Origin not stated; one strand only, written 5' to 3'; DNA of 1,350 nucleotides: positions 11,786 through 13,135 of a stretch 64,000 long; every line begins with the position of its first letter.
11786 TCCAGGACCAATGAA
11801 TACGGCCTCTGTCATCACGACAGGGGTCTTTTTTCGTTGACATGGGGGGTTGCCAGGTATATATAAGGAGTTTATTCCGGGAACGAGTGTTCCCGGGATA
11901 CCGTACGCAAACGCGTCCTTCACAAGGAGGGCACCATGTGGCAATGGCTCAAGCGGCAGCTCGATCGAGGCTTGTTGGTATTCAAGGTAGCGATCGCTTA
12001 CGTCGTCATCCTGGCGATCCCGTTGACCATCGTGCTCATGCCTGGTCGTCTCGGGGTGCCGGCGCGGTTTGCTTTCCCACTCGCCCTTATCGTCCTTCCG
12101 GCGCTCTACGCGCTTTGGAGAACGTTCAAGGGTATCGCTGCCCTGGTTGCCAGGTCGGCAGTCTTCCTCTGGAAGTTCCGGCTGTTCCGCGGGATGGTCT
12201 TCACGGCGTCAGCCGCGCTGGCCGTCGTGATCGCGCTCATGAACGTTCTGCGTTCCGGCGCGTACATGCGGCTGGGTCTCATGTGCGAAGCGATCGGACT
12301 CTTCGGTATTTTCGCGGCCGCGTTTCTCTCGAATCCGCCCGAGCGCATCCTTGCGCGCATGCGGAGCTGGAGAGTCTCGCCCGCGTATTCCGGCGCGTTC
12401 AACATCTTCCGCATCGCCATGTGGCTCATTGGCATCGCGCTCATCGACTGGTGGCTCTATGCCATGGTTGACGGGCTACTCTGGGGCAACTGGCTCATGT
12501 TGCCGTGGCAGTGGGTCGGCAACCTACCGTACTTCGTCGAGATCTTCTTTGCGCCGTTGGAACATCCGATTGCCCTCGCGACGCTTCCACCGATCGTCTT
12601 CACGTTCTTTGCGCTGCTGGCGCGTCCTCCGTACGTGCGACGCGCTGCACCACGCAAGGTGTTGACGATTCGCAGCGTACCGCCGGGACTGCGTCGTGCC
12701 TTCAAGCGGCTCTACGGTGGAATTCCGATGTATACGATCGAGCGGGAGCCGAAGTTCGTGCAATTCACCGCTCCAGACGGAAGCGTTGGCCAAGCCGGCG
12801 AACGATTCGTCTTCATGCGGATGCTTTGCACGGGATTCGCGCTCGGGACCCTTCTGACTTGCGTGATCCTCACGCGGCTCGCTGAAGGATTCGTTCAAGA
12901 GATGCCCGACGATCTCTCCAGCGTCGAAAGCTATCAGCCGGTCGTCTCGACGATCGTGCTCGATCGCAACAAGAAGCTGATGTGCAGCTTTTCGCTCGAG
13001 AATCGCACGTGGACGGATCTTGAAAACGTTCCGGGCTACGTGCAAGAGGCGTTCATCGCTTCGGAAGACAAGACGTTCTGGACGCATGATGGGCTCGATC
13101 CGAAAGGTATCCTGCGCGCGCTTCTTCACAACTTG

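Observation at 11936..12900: Class A PBP carrying a ~270-aa polytopic N-terminal membrane domain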

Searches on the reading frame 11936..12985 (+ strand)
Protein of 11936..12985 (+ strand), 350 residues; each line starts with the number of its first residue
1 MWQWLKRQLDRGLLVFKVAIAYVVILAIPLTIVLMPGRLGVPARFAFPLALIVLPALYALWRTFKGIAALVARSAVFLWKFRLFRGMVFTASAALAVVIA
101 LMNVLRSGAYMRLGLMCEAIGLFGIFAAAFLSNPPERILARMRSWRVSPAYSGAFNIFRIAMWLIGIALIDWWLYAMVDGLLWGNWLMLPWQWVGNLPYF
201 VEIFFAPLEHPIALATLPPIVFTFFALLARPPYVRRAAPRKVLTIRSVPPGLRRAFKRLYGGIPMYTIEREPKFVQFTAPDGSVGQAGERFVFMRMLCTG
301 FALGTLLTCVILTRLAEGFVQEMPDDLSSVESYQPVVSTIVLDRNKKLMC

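Call 3: search_protein_families(library=pfam, proteins=[window:11936-12900:+], max_evalue=1)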
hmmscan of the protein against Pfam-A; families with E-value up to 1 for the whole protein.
window:11936-12900:+ (321 aa): 0 families

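Call 4: search_protein_families(library=ncbifam, proteins=[window:11936-12900:+], max_evalue=1)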
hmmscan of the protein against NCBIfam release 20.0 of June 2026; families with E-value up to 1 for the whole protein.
window:11936-12900:+ (321 aa): 1 family
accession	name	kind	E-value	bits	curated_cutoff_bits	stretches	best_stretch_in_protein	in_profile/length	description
NF008325.0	PRK11114.1-3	equivalog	0.045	11.8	922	1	193-228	713-748/766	cellulose biosynthesis cyclic di-GMP-binding regulatory protein BcsB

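Call 7: find_homologous_proteins(query=window:11936-12820:+, max_evalue=0.001)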
Query window:11936-12820:+: 8000 candidates shared short words with the query, none scored E <= 0.001.

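Call 13: predict_structure(protein=window:11936-12985:+)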
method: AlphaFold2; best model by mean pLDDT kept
length: 350 residues; sequences in the alignment: 1
mean_pLDDT: 51.3   pTM: 0.30
mean pLDDT of the five models: 51.3, 45.8, 44.5, 41.9, 40.3
residues with pLDDT >= 90: 0; 70-90: 30; 50-70: 160; < 50: 160
segments of 3 or more residues with pLDDT < 50: 84-87, 102-106, 108-114, 146-148, 183-249, 252-296, 333-344, 346-350
pLDDT, mean of each block of 10 residues (from residue 1): 72 70 69 64 71 72 67 57 50 57 47 48 54 54 52 58 63 54 44 38 37 37 40 33 35 45 32 32 39 49 58 58 51 45 43
secondary structure, 60 per line:
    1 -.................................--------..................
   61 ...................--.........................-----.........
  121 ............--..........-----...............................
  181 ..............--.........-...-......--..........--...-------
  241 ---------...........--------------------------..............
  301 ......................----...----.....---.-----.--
elements in order: H2-34 H43-79 H82-106 H112-132 H135-144 H150-194 H197-205 H211-216 H219-228 H250-260 H287-322 H334-338

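Call 18: search_protein_representatives(protein=window:11936-12820:+)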
Query: 295 residues. Proteins with E-value up to 0.001 (for the whole library): 2; up to 1e-10: 2; up to 1e-30: 1. The best 2 are listed.
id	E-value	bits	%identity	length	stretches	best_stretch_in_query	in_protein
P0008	1.3e-83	297.3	52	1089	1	1-295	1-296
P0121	7.7e-20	87.9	36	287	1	102-295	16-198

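Call 30: predict_structure(alignment_id=A1)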
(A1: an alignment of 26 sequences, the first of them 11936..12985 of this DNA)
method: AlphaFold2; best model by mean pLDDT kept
length: 350 residues; sequences in the alignment: 26
mean_pLDDT: 72.2   pTM: 0.44
mean pLDDT of the five models: 72.2, 71.0, 67.8, 63.5, 55.9
residues with pLDDT >= 90: 16; 70-90: 211; 50-70: 100; < 50: 23
segments of 3 or more residues with pLDDT < 50: 135-151, 333-335
pLDDT, mean of each block of 10 residues (from residue 1): 72 77 73 64 72 76 78 77 80 80 74 75 68 48 43 67 89 84 63 67 66 79 88 60 82 82 82 72 64 75 90 81 62 51 66
secondary structure, 60 per line:
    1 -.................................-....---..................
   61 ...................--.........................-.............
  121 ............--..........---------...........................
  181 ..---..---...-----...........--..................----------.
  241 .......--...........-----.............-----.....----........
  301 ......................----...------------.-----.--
elements in order: H2-34 H36-39 H43-79 H82-106 H108-132 H135-144 H154-182 H199-209 H214-229 E240-247 H250-260 E266-278 E284-288 H293-322

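Call 35: find_related_loci(query=A3, collection=genome_contigs, flank=6000)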
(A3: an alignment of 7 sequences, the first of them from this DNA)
Query A3 (291 aa) in genome_contigs; peptide patterns used: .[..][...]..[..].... (x = any residue, [..] = any of these).
87 stretches matched a pattern; 3 encode a relative of the query (tblastn E <= 1e-3); 3 distinct loci.
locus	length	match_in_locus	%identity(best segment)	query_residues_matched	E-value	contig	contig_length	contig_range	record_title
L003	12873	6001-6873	63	1-291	2e-116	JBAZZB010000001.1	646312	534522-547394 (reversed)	MAG: Patescibacteria group bacterium isolate SO_2017_GW1_96 NODE_66_length_646312_cov_1.892521_OW334_2017, whole genome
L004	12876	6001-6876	52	1-291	2e-74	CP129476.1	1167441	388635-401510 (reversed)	MAG: Patescibacteria group bacterium isolate cMAG.20 chromosome, complete genome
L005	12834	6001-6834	46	1-291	3e-68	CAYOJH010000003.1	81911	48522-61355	MAG TPA_asm: uncultured Gammaproteobacteria bacterium isolate SRP193066_co2_65 genome assembly, contig: NODE_78_length_8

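Call 38: search_protein_families(library=pfam, alignment_id=A2, max_evalue=5)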
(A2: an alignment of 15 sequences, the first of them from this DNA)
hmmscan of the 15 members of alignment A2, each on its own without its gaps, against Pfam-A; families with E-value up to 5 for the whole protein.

A. member 1, seq(291 aa): 0 families

B. families by the number of members that match (of 15 scanned): 8 families
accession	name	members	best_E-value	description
PF04995.19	CcmD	1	0.018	Heme exporter protein D (CcmD)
PF22078.1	Ribosomal_bL9m_C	1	0.14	Large ribosomal subunit protein bL9m C-terminal domain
PF03904.18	DUF334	1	0.27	Domain of unknown function (DUF334)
PF16296.10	TM_PBP2_N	1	0.33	N-terminal of TM subunit in PBP-dependent ABC transporters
PF24886.1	DUF7740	1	0.56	Domain of unknown function (DUF7740)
PF20540.3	DUF6755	1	1.9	Family of unknown function (DUF6755)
PF20389.3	DUF6684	1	2.2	Family of unknown function (DUF6684)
PF21415.2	SMK1_alpha_su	1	2.4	SMK1 alpha subunit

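Call 39: search_solved_structures(query=A2, max_evalue=10)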
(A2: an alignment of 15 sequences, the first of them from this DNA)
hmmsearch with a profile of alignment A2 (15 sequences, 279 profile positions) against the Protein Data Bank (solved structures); distinct sequences matched with E-value up to 10: 6.
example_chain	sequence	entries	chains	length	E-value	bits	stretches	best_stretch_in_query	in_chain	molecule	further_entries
8eau_p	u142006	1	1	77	1.5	11.2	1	15-65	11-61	Vacuolar ATPase assembly integral membrane protein VMA21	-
8xli_b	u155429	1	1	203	2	10.8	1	42-137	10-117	ATPase, H+ transporting, V0 subunit B (Predicted), isoform CRA_a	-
6vq6_b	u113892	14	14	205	2.2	10.6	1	42-137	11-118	ATPase, H+ transporting, V0 subunit B (Predicted), isoform CRA_a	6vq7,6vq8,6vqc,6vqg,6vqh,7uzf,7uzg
9bra_b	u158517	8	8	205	2.5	10.5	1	42-137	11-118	V-type proton ATPase 21 kDa proteolipid subunit c''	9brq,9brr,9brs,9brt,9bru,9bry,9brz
6xbw_b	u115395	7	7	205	4.5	9.6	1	42-137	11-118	V-type proton ATPase 21 kDa proteolipid subunit | V-type proton ATPase 21 kDa proteolipid subunit isoform 1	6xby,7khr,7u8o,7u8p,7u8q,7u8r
6wlw_0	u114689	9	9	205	6.4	9.1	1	45-137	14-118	V-type proton ATPase 21 kDa proteolipid subunit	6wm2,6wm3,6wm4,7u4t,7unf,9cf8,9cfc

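Call 50: fold_search(model_id=the predicted structure, library=pdb)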
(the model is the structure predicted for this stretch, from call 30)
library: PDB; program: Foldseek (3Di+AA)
matches with E <= 10: 29; with E <= 0.001: 0
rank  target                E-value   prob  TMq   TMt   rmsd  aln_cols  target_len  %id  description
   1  7cg0_i                1.2e+00  0.14  0.11  0.27  20.1       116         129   14  Cryo-EM structure of the flagellar proximal rod with FliF peptides from Salmonella (released 2021-04-28)
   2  6nr8_5                1.5e+00  0.14  0.12  0.25  14.3       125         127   10  hTRiC-hPFD Class6 (released 2019-06-19)
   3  7cg0_p                2.4e+00  0.09  0.10  0.22  19.8       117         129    8  Cryo-EM structure of the flagellar proximal rod with FliF peptides from Salmonella (released 2021-04-28)
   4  1fxk_C                3.0e+00  0.08  0.11  0.24  19.9       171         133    8  CRYSTAL STRUCTURE OF ARCHAEAL PREFOLDIN (GIMC). (released 2000-12-06)
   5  7cg0_g                3.6e+00  0.06  0.10  0.22  20.9       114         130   11  Cryo-EM structure of the flagellar proximal rod with FliF peptides from Salmonella (released 2021-04-28)
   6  8z5s_g                3.8e+00  0.08  0.11  0.27  19.2       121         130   12  Cryo-EM structure of the proximal rod-export apparatus of the polar flagellar motor (released 2025-10-22)
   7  7cg0_j                4.3e+00  0.07  0.10  0.22  20.8        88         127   12  Cryo-EM structure of the flagellar proximal rod with FliF peptides from Salmonella (released 2021-04-28)
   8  8i7o_A3               4.3e+00  0.07  0.18  0.27  30.8       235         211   12  In situ structure of axonemal doublet microtubules in mouse sperm with 16-nm repeat (released 2023-10-11)
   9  8omo_A                5.3e+00  0.03  0.13  0.08  19.7       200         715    8  DNA-unbound MutSbeta-ATP complex (bent clamp form) (released 2023-05-24)
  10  7cg0_h                5.7e+00  0.06  0.11  0.27  20.0       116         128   13  Cryo-EM structure of the flagellar proximal rod with FliF peptides from Salmonella (released 2021-04-28)
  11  9wms_m                5.7e+00  0.04  0.13  0.05  21.4       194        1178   10  Co-transcriptional histone H3K36 methylation complex containing RNA polymerase II elongation complex, Set2, and the up (released 2025-12-24)
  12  2zdi_C                6.3e+00  0.02  0.09  0.21  23.5       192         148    8  Crystal structure of Prefoldin from Pyrococcus horikoshii OT3 (released 2008-02-05)
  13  2o8b_A                6.3e+00  0.02  0.12  0.06  24.6       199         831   10  human MutSalpha (MSH2/MSH6) bound to ADP and a G T mispair (released 2007-06-05)
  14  9jz0_A                6.7e+00  0.02  0.09  0.08  13.5       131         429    8  portal-tail complex of DNA-ejected T7 (released 2024-12-11)
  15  7pkq_C                7.1e+00  0.01  0.12  0.12  45.2       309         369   13  Small subunit of the Chlamydomonas reinhardtii mitoribosome (released 2023-06-14)
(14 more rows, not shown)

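Call 55: find_related_loci(query=A3, collection=metagenome_contigs, flank=5000)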
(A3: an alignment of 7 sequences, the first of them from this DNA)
Query A3 (291 aa) in metagenome_contigs; peptide patterns used: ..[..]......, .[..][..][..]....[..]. (x = any residue, [..] = any of these).
280 stretches matched a pattern; 4 encode a relative of the query (tblastn E <= 1e-3); 4 distinct loci.
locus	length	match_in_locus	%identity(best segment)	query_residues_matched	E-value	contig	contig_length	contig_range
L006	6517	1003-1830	35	5-291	1e-36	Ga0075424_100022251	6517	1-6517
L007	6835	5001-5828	35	5-291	7e-32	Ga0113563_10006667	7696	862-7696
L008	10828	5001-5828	35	5-291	6e-31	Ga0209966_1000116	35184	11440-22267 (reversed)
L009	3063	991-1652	34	5-236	1e-11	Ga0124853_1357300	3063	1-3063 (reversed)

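Call 69: find_homologous_proteins(query=A2, max_evalue=0.01)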
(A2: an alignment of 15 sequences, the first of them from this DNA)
Query A2 (15 sequences): 8000 candidates shared short words with the query, none scored E <= 0.01.
